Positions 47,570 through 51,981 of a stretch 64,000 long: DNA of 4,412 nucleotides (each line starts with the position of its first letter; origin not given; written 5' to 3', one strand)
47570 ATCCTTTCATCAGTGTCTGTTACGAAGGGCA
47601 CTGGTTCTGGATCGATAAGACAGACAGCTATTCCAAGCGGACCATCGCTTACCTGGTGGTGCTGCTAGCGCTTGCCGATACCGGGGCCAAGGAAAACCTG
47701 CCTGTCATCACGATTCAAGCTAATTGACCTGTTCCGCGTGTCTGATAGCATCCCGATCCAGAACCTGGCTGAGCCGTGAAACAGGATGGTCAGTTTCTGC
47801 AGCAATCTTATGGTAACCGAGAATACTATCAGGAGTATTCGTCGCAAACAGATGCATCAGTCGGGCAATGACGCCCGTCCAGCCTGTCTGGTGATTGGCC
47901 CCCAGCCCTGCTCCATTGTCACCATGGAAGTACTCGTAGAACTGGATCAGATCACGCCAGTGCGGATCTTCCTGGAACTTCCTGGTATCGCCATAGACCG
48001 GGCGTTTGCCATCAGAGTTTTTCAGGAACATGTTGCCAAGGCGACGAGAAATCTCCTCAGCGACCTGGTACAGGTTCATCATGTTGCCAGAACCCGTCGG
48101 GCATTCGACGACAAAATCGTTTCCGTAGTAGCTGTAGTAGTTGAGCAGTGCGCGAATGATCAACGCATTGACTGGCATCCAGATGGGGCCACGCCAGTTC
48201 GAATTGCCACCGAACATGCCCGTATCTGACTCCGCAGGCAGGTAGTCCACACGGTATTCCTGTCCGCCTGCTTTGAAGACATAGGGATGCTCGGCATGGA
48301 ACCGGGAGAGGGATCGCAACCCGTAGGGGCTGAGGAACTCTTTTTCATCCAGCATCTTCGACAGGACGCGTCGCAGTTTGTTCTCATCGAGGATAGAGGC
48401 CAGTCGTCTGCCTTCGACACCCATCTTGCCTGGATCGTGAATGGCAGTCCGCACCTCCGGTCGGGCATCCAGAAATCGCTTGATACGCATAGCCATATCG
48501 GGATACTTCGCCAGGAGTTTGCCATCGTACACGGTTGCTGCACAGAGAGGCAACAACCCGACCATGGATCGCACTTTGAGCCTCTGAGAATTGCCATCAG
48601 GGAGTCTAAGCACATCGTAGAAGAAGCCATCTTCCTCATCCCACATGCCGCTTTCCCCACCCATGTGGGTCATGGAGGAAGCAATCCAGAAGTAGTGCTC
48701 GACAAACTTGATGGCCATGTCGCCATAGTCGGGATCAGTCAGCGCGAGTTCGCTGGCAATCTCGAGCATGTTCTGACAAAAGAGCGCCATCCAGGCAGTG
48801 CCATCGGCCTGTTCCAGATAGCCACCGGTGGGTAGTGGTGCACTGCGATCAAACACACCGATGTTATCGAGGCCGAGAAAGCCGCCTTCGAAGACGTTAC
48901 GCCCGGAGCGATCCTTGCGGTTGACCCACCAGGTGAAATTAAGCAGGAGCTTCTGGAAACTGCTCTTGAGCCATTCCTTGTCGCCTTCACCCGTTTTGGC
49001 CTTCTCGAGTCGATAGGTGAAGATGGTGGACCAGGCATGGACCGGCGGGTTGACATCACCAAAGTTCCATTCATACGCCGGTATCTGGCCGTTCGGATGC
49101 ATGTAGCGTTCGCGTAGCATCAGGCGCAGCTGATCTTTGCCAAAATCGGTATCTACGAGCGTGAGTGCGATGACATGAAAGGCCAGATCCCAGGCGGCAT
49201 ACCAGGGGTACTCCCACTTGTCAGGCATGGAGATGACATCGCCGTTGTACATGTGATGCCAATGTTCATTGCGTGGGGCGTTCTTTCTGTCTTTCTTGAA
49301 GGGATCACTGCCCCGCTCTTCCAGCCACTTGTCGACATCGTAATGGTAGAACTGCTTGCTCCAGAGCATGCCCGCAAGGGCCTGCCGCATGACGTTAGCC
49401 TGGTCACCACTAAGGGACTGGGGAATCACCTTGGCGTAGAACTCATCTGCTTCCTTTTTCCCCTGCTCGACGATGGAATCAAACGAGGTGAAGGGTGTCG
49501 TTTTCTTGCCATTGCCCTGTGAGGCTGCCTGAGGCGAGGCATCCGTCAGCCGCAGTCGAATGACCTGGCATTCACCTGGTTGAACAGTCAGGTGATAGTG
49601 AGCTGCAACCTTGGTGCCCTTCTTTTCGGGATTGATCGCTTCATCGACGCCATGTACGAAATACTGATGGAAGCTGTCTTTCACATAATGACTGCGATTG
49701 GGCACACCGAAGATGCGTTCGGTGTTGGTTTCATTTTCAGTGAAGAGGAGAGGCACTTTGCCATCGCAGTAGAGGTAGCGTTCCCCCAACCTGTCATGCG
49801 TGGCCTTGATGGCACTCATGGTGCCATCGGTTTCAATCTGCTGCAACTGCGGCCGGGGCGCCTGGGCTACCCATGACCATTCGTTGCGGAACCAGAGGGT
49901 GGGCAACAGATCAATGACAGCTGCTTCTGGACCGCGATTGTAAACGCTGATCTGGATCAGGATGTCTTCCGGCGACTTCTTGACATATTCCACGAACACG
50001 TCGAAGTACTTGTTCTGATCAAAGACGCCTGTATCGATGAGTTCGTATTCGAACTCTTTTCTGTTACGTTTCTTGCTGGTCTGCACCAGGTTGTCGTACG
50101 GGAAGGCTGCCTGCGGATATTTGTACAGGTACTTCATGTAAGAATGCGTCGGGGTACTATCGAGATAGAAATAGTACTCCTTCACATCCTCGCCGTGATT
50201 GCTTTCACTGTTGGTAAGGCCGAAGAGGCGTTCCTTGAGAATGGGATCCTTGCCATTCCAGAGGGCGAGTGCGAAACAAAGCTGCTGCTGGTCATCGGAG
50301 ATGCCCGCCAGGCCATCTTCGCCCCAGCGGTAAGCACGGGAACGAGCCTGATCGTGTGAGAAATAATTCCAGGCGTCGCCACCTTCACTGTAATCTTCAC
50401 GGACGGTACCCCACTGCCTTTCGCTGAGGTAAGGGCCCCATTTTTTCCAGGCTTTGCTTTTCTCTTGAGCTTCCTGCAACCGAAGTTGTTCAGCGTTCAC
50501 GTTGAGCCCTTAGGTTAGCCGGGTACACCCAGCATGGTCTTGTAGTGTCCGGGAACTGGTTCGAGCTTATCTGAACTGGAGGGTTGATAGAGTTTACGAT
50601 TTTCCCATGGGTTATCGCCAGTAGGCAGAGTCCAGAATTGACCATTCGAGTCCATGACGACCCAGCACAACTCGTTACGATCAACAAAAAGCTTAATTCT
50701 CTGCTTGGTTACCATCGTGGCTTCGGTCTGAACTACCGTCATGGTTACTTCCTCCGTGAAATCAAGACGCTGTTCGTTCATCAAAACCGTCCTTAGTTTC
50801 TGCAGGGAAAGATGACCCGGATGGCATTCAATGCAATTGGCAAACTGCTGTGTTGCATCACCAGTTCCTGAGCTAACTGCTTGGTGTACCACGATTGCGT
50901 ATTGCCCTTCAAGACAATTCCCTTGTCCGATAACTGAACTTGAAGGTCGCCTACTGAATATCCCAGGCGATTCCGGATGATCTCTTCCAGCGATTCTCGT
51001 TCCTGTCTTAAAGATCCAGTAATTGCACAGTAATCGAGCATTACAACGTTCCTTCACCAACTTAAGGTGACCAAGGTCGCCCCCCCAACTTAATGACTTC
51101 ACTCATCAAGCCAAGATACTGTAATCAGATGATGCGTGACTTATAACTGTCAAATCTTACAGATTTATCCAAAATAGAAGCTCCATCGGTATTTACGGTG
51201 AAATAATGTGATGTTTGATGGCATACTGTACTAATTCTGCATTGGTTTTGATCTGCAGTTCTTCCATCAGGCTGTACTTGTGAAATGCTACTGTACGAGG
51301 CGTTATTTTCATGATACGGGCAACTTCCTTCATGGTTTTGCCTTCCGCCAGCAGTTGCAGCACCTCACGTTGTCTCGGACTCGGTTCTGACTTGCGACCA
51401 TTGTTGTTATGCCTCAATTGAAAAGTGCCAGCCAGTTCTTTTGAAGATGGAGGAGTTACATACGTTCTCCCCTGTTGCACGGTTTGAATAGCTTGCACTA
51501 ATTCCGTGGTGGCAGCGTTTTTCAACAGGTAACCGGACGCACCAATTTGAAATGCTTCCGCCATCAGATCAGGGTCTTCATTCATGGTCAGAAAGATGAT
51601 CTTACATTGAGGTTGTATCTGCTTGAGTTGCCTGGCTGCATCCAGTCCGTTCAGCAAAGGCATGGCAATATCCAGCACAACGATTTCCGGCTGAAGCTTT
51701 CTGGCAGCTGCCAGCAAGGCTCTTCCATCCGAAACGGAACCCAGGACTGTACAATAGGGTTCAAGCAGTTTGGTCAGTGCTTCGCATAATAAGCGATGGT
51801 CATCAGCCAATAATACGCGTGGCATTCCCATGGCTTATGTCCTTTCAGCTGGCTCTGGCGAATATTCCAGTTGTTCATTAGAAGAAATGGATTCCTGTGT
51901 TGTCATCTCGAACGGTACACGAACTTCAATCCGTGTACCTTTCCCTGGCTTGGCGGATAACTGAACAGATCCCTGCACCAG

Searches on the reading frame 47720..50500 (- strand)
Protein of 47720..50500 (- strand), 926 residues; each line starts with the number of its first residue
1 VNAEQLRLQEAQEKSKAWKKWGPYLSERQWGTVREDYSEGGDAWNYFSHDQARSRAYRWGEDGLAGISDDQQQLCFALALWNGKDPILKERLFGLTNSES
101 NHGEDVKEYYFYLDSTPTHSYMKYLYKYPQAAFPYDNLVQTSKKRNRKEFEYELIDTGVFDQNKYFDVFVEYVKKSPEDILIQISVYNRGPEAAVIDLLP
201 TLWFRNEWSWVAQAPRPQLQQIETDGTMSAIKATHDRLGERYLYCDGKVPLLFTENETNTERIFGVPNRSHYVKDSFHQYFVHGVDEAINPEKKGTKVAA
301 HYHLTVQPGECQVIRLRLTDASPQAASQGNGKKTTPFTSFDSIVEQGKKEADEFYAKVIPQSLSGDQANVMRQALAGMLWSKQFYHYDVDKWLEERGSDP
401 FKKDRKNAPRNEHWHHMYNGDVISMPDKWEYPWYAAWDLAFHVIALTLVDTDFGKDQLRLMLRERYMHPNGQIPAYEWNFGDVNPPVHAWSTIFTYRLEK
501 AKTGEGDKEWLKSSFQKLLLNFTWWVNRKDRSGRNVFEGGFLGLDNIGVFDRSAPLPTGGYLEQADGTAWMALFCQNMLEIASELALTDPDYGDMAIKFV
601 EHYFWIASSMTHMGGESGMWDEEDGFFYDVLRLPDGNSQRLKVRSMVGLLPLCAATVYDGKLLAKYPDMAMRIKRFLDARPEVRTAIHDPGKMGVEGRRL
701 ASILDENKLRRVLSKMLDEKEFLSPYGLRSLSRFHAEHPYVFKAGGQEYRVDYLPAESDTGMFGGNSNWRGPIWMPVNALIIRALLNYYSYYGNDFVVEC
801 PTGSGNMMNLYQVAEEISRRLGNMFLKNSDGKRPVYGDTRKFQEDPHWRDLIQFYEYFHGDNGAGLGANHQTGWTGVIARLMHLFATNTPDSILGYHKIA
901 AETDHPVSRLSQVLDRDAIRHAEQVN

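Call 56: search_protein_families(library=pfam, proteins=[window:47720-50500:-], max_evalue=0.00001)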
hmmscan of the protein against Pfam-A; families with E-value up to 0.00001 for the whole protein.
window:47720-50500:- (926 aa): 2 families
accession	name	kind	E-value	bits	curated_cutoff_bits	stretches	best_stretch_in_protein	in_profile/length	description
PF22422.2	MGH1-like_GH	-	1e-24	88.2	27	2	431-535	1-111/356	Mannosylglycerate hydrolase MGH1-like glycoside hydrolase domain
PF03200.22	Glyco_hydro_63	-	5.3e-09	35.8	22.4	1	566-793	253-431/492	Glycosyl hydrolase family 63 C-terminal domain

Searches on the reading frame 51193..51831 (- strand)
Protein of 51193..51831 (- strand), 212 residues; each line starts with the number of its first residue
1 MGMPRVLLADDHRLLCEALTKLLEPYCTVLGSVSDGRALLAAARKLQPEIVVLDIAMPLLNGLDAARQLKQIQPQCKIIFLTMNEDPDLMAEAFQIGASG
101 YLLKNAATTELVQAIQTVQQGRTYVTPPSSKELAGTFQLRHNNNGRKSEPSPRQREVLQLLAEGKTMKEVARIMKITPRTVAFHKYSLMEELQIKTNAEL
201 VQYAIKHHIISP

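Call 56: search_protein_families(library=pfam, proteins=[window:51193-51831:-], max_evalue=0.00001)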
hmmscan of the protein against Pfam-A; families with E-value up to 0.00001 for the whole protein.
window:51193-51831:- (212 aa): 2 families
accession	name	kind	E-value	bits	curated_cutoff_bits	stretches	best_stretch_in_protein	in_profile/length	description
PF00072.30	Response_reg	-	1.4e-26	93.2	30.2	1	6-116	1-111/111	Response regulator receiver domain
PF00196.25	GerE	-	2e-15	56.6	23.5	1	151-204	4-57/57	Bacterial regulatory proteins, luxR family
